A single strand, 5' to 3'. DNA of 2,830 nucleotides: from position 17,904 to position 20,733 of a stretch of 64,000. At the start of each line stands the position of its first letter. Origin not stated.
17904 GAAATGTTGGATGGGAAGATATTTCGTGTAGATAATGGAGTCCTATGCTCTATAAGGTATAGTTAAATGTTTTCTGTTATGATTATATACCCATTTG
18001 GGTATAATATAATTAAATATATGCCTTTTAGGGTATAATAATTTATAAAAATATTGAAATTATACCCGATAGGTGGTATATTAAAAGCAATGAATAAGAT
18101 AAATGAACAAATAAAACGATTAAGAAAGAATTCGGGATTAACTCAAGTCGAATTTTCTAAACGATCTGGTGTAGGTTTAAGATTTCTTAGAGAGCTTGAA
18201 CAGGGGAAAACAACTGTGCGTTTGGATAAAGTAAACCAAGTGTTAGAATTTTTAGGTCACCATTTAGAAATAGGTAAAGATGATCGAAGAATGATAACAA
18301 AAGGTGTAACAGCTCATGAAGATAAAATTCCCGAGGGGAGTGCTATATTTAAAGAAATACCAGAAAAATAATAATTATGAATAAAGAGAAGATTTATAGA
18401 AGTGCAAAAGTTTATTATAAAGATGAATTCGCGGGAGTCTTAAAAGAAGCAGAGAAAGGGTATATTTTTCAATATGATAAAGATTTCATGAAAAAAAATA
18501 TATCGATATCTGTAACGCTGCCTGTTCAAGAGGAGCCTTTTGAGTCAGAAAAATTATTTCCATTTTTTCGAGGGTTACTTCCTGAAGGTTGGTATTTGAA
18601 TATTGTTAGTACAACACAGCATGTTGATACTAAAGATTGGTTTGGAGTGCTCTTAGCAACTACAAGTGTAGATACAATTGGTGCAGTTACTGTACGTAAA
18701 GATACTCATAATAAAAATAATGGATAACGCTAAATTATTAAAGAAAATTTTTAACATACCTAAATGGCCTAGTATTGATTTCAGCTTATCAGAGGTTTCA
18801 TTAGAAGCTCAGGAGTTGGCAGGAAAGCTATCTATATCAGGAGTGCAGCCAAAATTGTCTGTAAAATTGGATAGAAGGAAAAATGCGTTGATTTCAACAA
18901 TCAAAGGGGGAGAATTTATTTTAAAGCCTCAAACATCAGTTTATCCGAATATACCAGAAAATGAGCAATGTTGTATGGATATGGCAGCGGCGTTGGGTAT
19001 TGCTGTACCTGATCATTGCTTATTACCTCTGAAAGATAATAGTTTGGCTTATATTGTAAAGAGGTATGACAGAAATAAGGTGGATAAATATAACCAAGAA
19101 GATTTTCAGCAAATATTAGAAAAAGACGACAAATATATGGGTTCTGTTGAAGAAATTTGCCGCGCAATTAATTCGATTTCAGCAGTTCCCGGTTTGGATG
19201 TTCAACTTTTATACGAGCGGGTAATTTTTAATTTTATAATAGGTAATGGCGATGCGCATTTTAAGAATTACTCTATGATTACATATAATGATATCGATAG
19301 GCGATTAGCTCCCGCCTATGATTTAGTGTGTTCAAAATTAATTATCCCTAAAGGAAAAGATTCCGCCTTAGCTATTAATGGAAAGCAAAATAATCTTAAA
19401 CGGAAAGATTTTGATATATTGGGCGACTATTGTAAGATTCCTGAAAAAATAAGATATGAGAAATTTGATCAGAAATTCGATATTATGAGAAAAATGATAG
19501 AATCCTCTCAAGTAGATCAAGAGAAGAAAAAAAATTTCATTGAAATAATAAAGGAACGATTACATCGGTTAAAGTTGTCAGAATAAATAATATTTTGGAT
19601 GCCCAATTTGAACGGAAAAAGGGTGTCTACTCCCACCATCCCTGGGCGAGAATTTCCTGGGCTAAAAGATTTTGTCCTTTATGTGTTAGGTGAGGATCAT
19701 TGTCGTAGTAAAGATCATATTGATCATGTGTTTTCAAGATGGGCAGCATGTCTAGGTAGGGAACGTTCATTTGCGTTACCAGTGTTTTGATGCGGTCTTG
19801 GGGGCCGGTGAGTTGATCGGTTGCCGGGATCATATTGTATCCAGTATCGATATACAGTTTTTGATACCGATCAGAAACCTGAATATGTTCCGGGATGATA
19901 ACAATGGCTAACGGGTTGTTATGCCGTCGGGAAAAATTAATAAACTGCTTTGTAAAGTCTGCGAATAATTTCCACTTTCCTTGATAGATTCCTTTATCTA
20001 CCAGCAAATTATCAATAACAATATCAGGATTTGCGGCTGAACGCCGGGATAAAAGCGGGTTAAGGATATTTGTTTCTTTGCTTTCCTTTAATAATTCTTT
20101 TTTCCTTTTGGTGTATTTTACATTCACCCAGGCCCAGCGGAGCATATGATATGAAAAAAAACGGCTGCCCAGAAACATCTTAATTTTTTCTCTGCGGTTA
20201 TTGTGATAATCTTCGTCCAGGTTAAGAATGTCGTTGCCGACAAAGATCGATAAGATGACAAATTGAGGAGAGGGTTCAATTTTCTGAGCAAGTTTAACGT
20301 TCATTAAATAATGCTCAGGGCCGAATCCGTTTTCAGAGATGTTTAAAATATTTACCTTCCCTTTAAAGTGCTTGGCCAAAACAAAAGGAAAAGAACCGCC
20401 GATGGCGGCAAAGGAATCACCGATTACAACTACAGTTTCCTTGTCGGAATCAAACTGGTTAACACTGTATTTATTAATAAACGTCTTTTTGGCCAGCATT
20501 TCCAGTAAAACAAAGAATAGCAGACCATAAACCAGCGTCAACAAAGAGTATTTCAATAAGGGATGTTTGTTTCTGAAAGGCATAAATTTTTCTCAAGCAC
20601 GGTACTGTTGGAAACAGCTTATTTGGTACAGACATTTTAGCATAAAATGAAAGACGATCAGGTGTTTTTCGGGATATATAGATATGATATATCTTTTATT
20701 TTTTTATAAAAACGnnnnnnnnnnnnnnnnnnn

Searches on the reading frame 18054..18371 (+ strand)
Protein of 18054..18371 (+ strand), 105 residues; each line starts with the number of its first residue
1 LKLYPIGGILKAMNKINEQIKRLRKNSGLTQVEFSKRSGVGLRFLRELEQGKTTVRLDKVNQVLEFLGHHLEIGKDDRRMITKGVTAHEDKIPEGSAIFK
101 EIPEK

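Call 51: search_protein_families(library=pfam, proteins=[window:18054-18371:+])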
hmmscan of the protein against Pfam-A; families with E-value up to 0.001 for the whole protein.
window:18054-18371:+ (105 aa): 3 families
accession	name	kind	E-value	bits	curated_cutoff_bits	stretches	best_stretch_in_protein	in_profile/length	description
PF01381.28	HTH_3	-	9.8e-09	35.6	23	1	20-68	1-49/55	Helix-turn-helix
PF13560.12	HTH_31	-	4.2e-07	30.6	27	1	19-68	5-55/64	Helix-turn-helix domain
PF12844.13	HTH_19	-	3.9e-06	27.1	30.2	1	18-68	2-52/64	Helix-turn-helix domain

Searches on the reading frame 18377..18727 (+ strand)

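Call 51: search_protein_families(library=pfam, proteins=[window:18377-18727:+])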
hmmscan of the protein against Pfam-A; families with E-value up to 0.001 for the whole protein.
window:18377-18727:+ (116 aa): 1 family
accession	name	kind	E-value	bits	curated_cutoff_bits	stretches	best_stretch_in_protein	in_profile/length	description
PF13657.11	Couple_hipA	-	4.1e-23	82.2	22.5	1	11-106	2-98/99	HipA N-terminal domain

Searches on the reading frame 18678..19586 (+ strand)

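Call 51: search_protein_families(library=pfam, proteins=[window:18678-19586:+])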
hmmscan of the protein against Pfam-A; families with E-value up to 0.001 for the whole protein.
window:18678-19586:+ (302 aa): 1 family
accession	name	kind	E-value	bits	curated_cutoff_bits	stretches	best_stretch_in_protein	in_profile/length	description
PF07804.18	HipA_C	-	3.6e-46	157.9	30.5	1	51-260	1-184/213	HipA-like C-terminal domain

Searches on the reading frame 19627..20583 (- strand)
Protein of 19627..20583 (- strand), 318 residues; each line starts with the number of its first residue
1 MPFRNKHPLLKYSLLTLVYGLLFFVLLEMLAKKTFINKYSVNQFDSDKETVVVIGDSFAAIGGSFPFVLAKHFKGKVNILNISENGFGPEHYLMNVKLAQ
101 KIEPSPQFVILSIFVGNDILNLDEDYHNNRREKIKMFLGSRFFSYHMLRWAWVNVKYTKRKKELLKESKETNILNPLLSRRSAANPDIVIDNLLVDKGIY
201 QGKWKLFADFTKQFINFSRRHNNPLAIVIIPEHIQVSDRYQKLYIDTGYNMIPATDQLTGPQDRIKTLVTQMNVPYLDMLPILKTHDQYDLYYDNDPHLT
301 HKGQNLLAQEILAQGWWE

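Call 51: search_protein_families(library=pfam, proteins=[window:19627-20583:-])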
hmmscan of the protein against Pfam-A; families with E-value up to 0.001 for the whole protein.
window:19627-20583:- (318 aa): 1 family
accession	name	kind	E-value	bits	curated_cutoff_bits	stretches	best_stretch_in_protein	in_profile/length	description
PF16822.11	ALGX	-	5.2e-06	26.8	26.5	0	260-311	73-126/268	SGNH hydrolase-like domain, acetyltransferase AlgX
